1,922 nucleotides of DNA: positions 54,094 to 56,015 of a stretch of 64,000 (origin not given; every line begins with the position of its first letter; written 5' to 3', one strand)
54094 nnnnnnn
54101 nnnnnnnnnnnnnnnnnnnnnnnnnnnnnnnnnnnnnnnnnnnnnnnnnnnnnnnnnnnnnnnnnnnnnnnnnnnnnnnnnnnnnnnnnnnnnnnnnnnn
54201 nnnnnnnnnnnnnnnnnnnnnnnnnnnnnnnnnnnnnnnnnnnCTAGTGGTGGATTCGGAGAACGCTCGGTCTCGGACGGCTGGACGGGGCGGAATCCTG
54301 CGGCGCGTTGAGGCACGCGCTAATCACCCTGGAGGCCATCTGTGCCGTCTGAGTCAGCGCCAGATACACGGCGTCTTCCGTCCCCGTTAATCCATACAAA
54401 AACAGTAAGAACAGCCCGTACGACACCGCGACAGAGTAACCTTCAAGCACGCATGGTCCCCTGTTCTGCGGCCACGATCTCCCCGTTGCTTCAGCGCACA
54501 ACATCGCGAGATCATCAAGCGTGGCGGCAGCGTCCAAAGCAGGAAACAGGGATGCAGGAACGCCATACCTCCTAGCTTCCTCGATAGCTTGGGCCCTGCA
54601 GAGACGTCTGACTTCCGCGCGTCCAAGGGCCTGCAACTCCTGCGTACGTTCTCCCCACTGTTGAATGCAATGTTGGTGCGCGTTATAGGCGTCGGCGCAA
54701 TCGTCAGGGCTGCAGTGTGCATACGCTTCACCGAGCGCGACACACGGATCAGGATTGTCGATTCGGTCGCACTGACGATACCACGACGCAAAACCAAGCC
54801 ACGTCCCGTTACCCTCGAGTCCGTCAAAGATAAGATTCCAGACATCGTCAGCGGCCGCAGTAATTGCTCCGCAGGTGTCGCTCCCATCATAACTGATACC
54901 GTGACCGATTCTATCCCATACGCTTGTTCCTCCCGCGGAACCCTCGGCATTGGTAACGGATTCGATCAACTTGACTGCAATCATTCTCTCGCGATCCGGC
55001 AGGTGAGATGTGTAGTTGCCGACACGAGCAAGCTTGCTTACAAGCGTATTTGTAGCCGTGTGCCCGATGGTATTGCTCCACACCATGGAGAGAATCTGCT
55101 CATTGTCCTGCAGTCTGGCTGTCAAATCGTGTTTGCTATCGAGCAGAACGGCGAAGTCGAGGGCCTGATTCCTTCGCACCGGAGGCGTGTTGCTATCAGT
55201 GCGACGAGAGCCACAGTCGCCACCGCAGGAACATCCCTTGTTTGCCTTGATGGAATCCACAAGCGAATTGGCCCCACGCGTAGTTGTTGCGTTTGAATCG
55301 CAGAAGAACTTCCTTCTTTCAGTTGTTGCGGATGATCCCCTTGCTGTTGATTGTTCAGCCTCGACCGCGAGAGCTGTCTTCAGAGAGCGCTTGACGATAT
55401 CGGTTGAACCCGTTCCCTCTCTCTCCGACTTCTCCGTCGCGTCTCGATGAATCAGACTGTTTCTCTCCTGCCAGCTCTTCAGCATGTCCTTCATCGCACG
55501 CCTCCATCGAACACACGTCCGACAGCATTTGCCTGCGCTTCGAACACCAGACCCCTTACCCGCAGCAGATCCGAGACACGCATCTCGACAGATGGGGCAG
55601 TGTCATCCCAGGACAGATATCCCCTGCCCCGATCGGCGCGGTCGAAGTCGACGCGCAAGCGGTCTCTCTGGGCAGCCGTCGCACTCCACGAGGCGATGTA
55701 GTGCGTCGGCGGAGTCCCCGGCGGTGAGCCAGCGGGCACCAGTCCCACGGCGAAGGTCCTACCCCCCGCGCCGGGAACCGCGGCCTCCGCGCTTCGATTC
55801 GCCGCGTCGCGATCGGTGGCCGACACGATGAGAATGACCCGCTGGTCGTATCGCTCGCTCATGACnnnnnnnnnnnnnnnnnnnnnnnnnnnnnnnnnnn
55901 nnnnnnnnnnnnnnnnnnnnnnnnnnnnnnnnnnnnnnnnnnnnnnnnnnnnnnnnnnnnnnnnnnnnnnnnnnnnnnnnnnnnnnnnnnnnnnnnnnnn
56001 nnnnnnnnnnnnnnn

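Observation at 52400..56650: Low-GC island carrying a six-gene minus-strand operon with ATGA coupling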

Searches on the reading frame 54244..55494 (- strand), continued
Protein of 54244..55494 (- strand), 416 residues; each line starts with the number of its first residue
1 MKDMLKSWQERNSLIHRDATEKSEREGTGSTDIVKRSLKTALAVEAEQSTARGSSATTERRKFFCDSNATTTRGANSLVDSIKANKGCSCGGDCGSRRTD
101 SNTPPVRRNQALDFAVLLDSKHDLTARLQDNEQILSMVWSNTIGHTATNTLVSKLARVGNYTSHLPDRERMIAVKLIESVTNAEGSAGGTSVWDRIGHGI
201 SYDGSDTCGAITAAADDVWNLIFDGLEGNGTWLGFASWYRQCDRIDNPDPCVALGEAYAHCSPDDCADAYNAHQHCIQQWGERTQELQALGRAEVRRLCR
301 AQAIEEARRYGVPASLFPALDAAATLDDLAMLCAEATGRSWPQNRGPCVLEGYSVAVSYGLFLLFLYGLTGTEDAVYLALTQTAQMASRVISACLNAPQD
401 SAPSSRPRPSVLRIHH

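Call 103: fold_search(model_id=the predicted structure, library=pdb)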
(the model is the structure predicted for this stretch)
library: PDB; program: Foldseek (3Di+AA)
matches with E <= 10: 268; with E <= 0.001: 0
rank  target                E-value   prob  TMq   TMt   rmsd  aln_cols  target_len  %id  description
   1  6grj_F                2.3e-01  0.14  0.09  0.11  36.2       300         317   12  Structure of the AhlB pore of the tripartite alpha-pore forming toxin, AHL, from Aeromonas hydrophila. (released 2019-07-03)
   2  6grj_B                2.6e-01  0.07  0.08  0.09  37.1       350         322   11  Structure of the AhlB pore of the tripartite alpha-pore forming toxin, AHL, from Aeromonas hydrophila. (released 2019-07-03)
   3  7a0g_FFF              2.7e-01  0.10  0.10  0.12  37.6       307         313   12  Structure of the SmhB pore of the tripartite alpha-pore forming toxin, Smh, from Serratia marcescens. (released 2021-03-31)
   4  7a0g_BBB              3.0e-01  0.08  0.09  0.11  37.6       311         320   14  Structure of the SmhB pore of the tripartite alpha-pore forming toxin, Smh, from Serratia marcescens. (released 2021-03-31)
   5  7a0g_III              3.2e-01  0.10  0.10  0.12  37.2       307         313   13  Structure of the SmhB pore of the tripartite alpha-pore forming toxin, Smh, from Serratia marcescens. (released 2021-03-31)
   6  6iv3_D                3.5e-01  0.12  0.10  0.14  21.0       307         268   13  Crystal structure of a bacterial Bestrophin homolog from Klebsiella pneumoniae with a mutation W252A (released 2019-11-13)
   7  7a0g_DDD              3.6e-01  0.07  0.09  0.11  35.6       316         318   13  Structure of the SmhB pore of the tripartite alpha-pore forming toxin, Smh, from Serratia marcescens. (released 2021-03-31)
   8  6grj_I                3.8e-01  0.11  0.09  0.11  35.0       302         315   12  Structure of the AhlB pore of the tripartite alpha-pore forming toxin, AHL, from Aeromonas hydrophila. (released 2019-07-03)
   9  8f7n                  4.3e-01  0.12  0.12  0.13  30.4       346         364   10  Crystal structure of chemoreceptor McpZ ligand sensing domain (released 2023-07-05)
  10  6grj_D                4.7e-01  0.11  0.09  0.11  36.4       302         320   11  Structure of the AhlB pore of the tripartite alpha-pore forming toxin, AHL, from Aeromonas hydrophila. (released 2019-07-03)
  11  6h2f_F                4.7e-01  0.06  0.08  0.09  37.7       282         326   15  Structure of the pre-pore AhlB of the tripartite alpha-pore forming toxin, AHL, from Aeromonas hydrophila. (released 2019-07-10)
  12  8ipt_C                5.1e-01  0.08  0.09  0.07  25.1       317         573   13  Cryo-EM structure of heme transporter CydDC from Escherichia coli in the occluded ATP bound state (released 2023-06-14)
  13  6h2f_E                5.3e-01  0.12  0.11  0.13  35.8       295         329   12  Structure of the pre-pore AhlB of the tripartite alpha-pore forming toxin, AHL, from Aeromonas hydrophila. (released 2019-07-10)
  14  3b5y_A                6.4e-01  0.13  0.13  0.11  23.3       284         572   13  Crystal Structure of MsbA from Salmonella typhimurium with AMPPNP (released 2007-12-04)
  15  6h2f_H                8.6e-01  0.04  0.09  0.10  36.5       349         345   13  Structure of the pre-pore AhlB of the tripartite alpha-pore forming toxin, AHL, from Aeromonas hydrophila. (released 2019-07-10)
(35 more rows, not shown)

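Call 110: search_protein_families(library=pfam, proteins=[L008:3559-4602:+], max_evalue=0.01)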
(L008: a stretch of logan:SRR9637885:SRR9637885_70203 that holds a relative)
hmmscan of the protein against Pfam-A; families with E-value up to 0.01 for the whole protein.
L008:3559-4602:+ (347 aa): 3 families
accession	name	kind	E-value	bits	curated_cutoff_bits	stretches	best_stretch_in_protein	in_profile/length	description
PF10503.15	Esterase_PHB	-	0.00027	20.7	23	1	104-248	9-141/219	Esterase PHB depolymerase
PF12146.15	Hydrolase_4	-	0.0012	18.6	27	0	198-235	71-108/239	Serine aminopeptidase, S33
PF00326.27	Peptidase_S9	-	0.0079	16.1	22.6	0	195-312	56-170/213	Prolyl oligopeptidase family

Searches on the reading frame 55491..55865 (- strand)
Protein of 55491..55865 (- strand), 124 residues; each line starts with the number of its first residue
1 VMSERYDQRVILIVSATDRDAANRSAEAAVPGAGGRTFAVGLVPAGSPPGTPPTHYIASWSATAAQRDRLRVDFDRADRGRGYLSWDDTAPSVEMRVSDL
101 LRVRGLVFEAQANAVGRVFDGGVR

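Call 6: search_protein_families(library=pfam, proteins=[window:55491-55865:-], max_evalue=1)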
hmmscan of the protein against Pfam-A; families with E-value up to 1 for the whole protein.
window:55491-55865:- (124 aa): 0 families

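Call 8: search_protein_families(library=ncbifam, proteins=[window:55491-55865:-], max_evalue=1)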
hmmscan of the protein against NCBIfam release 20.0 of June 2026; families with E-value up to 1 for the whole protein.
window:55491-55865:- (124 aa): 0 families

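Call 9: search_protein_families(library=phrogs, proteins=[window:55491-55865:-], max_evalue=1)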
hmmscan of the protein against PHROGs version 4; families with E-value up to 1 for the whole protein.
window:55491-55865:- (124 aa): 0 families

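Call 10: search_protein_families(library=padloc, proteins=[window:55491-55865:-], max_evalue=1)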
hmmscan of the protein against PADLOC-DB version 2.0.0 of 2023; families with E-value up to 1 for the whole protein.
window:55491-55865:- (124 aa): 0 families

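Call 67: find_related_loci(query=A7, collection=viral_contigs, flank=8000)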
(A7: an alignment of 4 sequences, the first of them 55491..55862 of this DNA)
Query A7 (123 aa) in viral_contigs; peptide patterns used: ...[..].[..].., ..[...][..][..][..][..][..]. (x = any residue, [..] = any of these).
9 stretches matched a pattern, but none encodes a relative of the query by tblastn (E <= 1e-3).
